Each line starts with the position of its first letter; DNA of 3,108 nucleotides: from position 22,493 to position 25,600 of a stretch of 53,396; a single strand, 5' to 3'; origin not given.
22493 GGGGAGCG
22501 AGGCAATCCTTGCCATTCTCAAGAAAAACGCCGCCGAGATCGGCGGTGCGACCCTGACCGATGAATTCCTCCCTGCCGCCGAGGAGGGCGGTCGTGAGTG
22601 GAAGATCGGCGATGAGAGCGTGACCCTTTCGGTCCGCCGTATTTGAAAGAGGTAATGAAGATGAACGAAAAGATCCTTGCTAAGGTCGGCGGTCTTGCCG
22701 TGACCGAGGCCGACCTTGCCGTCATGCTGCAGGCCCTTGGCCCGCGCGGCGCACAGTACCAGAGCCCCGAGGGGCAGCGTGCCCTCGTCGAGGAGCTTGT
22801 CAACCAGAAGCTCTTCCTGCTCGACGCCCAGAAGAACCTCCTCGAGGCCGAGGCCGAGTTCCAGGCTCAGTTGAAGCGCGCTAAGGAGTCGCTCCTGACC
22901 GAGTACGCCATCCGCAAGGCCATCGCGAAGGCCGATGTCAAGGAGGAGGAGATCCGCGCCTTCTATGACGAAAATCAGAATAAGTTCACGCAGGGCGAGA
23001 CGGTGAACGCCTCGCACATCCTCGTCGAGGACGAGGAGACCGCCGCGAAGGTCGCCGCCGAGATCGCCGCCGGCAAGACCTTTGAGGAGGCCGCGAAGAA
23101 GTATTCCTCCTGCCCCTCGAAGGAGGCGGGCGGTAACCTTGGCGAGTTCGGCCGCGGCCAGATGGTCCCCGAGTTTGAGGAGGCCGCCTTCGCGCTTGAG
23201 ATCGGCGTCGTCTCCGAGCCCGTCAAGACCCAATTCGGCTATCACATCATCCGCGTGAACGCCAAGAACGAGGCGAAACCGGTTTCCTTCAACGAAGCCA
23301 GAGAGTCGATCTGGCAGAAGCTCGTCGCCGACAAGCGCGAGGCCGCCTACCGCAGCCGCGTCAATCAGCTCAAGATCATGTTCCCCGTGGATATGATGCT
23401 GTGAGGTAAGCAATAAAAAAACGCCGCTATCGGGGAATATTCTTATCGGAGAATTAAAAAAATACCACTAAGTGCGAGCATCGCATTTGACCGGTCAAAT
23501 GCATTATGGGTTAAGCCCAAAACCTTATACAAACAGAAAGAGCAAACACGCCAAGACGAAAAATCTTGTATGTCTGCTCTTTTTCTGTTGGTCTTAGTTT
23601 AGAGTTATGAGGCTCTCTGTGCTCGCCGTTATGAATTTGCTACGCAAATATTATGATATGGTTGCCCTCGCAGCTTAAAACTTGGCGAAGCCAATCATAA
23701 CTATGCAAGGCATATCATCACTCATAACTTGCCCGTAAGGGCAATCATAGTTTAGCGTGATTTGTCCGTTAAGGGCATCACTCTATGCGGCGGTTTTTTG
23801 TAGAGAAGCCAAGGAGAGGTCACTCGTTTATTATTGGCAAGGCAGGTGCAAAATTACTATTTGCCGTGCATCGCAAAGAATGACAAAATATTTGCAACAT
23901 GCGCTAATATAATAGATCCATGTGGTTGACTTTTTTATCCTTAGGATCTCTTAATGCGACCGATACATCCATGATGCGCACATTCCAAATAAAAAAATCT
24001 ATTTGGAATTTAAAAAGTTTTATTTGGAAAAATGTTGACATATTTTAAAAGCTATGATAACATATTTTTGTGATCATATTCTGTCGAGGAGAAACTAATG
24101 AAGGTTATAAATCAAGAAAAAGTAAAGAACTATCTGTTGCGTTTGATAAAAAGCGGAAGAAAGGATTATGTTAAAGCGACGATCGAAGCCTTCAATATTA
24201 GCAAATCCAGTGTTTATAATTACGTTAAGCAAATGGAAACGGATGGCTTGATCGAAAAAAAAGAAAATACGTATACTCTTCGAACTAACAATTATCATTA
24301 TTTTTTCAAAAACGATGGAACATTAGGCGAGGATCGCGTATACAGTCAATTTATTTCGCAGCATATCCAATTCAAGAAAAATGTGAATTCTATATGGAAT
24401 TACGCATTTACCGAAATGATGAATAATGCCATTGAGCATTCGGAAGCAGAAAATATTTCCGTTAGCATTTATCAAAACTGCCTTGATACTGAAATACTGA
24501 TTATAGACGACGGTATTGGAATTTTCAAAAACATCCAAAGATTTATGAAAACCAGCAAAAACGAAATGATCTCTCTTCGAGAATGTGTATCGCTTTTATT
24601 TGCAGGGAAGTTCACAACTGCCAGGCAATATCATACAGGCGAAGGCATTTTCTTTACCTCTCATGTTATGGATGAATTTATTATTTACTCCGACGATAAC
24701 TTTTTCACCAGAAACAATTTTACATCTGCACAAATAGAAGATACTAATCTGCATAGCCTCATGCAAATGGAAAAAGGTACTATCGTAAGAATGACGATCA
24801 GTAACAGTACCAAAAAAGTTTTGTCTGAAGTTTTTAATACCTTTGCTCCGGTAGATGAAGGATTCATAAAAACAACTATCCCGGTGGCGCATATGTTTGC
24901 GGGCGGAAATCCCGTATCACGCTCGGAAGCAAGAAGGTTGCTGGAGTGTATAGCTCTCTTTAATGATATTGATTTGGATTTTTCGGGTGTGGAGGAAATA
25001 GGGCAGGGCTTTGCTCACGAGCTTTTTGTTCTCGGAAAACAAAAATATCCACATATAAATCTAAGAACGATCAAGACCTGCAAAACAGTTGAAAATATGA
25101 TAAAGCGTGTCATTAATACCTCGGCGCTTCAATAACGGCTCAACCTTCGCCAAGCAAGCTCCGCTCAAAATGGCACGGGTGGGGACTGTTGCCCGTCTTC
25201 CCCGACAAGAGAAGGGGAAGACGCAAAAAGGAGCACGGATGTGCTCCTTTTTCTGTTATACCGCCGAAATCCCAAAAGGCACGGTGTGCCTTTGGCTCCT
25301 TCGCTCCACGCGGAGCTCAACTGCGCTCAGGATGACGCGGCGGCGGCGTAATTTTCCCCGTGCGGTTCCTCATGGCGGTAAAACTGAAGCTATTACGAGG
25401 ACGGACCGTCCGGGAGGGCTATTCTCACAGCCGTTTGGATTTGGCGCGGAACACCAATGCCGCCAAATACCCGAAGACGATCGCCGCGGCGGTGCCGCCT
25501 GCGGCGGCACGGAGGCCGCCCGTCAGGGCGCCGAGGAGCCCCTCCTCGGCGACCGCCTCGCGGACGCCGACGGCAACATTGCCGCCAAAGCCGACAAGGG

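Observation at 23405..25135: Low-GC island carrying an orphan wHTH / GHKL ATPase / STAS-like fusion gene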

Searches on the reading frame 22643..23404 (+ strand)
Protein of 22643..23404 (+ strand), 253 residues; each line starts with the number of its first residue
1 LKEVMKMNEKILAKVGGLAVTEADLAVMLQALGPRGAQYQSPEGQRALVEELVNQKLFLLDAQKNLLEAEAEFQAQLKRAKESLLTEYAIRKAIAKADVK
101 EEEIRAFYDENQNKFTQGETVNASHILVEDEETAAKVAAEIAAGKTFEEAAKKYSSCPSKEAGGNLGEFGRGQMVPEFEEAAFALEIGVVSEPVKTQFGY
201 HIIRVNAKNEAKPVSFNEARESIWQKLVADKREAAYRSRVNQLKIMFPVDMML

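Call 3: search_protein_families(library=pfam, proteins=[window:22643-23404:+], max_evalue=0.1)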
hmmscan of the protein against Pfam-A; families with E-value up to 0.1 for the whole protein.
window:22643-23404:+ (253 aa): 4 families
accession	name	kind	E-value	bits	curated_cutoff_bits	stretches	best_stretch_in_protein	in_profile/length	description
PF13145.12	Rotamase_2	-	8.4e-25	88.4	27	1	99-221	1-121/121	PPIC-type PPIASE domain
PF00639.27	Rotamase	-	1.1e-23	84.4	21.7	1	131-206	19-96/97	PPIC-type PPIASE domain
PF13616.12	Rotamase_3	-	1.8e-23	83.7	22.5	1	110-208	9-115/116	PPIC-type PPIASE domain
PF00580.27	UvrD-helicase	-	0.03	14.5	23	1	41-132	108-197/271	UvrD/REP helicase N-terminal domain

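Call 25: find_related_loci(query=window:22643-23404:+, collection=genome_contigs, flank=6000)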
Query window:22643-23404:+ (253 aa) in genome_contigs; peptide patterns used: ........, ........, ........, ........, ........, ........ (x = any residue, [..] = any of these).
600 stretches matched a pattern (row limit reached: there are more); 455 encode a relative of the query (tblastn E <= 1e-3); the best 80 are kept; 80 distinct loci.
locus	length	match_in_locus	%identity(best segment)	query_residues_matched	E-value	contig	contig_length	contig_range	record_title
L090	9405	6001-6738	85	7-251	8e-135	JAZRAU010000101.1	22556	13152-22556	MAG: Eubacteriales bacterium isolate T1900045136_TC20190130.MAGScoT_cleanbin_000002 SGB_4897_k141_2462734, whole genome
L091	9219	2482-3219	86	7-251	7e-133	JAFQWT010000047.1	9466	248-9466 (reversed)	MAG: Clostridia bacterium isolate RGIG2221 Goat_Colon.Co__c749166, whole genome shotgun sequence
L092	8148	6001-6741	81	7-252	1e-126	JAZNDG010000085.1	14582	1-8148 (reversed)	MAG: Eubacteriales bacterium isolate T1900044728_TS20190194.MAGScoT_cleanbin_000013 SGB_1980_k141_30615, whole genome sh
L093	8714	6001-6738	70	6-250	1e-105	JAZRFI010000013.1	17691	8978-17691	MAG: Eubacteriales bacterium isolate T1900045495_YK20190189.MAGScoT_cleanbin_000010 SGB_7430_k141_1282482, whole genome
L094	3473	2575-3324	55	2-250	8e-91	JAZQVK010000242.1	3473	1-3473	MAG: Eubacteriales bacterium isolate T1900045170_TC20190164.MAGScoT_cleanbin_000022 SGB_5181_k141_3689964, whole genome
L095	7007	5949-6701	51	4-250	3e-85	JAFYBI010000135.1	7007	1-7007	MAG: Clostridia bacterium isolate RGIG6935 Sheep_Rumen.Co__c1326593, whole genome shotgun sequence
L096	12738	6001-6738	50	7-251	3e-84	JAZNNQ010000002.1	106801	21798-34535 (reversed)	MAG: Eubacteriales bacterium isolate T1900044654_TS20190120.MAGScoT_cleanbin_000015 SGB_1466_k141_791315, whole genome s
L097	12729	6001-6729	51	9-250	3e-84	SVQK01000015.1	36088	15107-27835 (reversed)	MAG: Oscillospiraceae bacterium isolate SIG615 k141_109678, whole genome shotgun sequence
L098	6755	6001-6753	50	2-248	4e-83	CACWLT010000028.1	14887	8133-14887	MAG: uncultured Ruminococcus sp. isolate RUG10688 genome assembly, contig: RUG10688_asm_28, whole genome shotgun sequenc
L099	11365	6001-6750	49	2-250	5e-83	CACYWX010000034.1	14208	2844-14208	MAG: uncultured Ruminococcus sp. isolate RUG12348 genome assembly, contig: RUG12348_asm_34, whole genome shotgun sequenc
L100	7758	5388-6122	50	9-252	7e-82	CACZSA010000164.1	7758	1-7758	MAG: uncultured Ruminococcus sp. isolate RUG12898 genome assembly, contig: RUG12898_asm_164, whole genome shotgun sequen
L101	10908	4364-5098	51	9-252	2e-80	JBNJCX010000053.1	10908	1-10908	MAG: Bacillota bacterium isolate Y23_7dBSe1.bin.15 NODE_6287_length_10908_cov_14.890184, whole genome shotgun sequence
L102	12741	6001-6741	49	5-250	1e-78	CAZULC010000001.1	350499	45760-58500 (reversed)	MAG TPA_asm: uncultured Ruminococcus sp. isolate SRP222994_co1_572 genome assembly, contig: NODE_3_length_350499_cov_10.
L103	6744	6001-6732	50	10-252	7e-77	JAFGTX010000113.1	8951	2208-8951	MAG: Clostridia bacterium isolate ZodW_maxbin.062 k87_3019178, whole genome shotgun sequence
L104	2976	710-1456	46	5-252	3e-75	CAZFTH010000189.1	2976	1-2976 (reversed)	MAG TPA_asm: uncultured Peptostreptococcaceae bacterium isolate SRP241341_co1_13 genome assembly, contig: NODE_26230_len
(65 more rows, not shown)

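Call 112: search_protein_families(library=pfam, proteins=[L090:6749-7888:+], max_evalue=0.001)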
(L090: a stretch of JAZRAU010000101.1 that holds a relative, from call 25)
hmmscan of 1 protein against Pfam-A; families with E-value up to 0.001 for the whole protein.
L090:6749-7888:+ (380 aa): 5 families
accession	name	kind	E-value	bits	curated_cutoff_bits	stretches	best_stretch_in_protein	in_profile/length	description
PF13439.12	Glyco_transf_4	-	4.6e-28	98.8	28.5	1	15-180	2-168/170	Glycosyltransferase Family 4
PF00534.26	Glycos_transf_1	-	8.5e-26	91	26.4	1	190-338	4-154/172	Glycosyl transferases group 1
PF13692.12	Glyco_trans_1_4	-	8.6e-23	81.6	27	1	201-336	2-136/142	Glycosyl transferases group 1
PF13579.12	Glyco_trans_4_4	-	2.4e-18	67.4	29.7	1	16-177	2-158/158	Glycosyl transferase 4-like domain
PF20706.3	GT4-conflict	-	7.3e-05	22.4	26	1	195-310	193-313/385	Family 4 Glycosyltransferase in conflict systems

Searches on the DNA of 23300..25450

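Call 13: search_rna_families(source=window, start=23300, end=25450, threshold=evalue, max_evalue=1, show_alignments=2)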
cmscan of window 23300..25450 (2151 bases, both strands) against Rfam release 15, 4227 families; matches with E-value up to 1: 5.
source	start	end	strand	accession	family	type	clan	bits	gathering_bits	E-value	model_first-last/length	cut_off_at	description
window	23530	23591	-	RF00073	MIR156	Gene; miRNA;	-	27.3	62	0.0084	1-88/88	no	mir-156 microRNA precursor family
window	25180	25253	+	RF02057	STnc40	Gene; sRNA;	-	24.8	45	0.2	1-70/70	no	Salmonella enterica sRNA STnc40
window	25218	25267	-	RF02066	STnc320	Gene; sRNA;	-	22.8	50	0.26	1-55/55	no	Salmonella enterica sRNA STnc320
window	25225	25254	+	RF02066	STnc320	Gene; sRNA;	-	22.3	50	0.34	20-49/55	no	Salmonella enterica sRNA STnc320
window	25225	25256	+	RF04343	Plastid-psbA-2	Cis-reg;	CL00153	21.4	55.8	0.64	1-60/60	no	Plastid-psbA-2 3UTR RNA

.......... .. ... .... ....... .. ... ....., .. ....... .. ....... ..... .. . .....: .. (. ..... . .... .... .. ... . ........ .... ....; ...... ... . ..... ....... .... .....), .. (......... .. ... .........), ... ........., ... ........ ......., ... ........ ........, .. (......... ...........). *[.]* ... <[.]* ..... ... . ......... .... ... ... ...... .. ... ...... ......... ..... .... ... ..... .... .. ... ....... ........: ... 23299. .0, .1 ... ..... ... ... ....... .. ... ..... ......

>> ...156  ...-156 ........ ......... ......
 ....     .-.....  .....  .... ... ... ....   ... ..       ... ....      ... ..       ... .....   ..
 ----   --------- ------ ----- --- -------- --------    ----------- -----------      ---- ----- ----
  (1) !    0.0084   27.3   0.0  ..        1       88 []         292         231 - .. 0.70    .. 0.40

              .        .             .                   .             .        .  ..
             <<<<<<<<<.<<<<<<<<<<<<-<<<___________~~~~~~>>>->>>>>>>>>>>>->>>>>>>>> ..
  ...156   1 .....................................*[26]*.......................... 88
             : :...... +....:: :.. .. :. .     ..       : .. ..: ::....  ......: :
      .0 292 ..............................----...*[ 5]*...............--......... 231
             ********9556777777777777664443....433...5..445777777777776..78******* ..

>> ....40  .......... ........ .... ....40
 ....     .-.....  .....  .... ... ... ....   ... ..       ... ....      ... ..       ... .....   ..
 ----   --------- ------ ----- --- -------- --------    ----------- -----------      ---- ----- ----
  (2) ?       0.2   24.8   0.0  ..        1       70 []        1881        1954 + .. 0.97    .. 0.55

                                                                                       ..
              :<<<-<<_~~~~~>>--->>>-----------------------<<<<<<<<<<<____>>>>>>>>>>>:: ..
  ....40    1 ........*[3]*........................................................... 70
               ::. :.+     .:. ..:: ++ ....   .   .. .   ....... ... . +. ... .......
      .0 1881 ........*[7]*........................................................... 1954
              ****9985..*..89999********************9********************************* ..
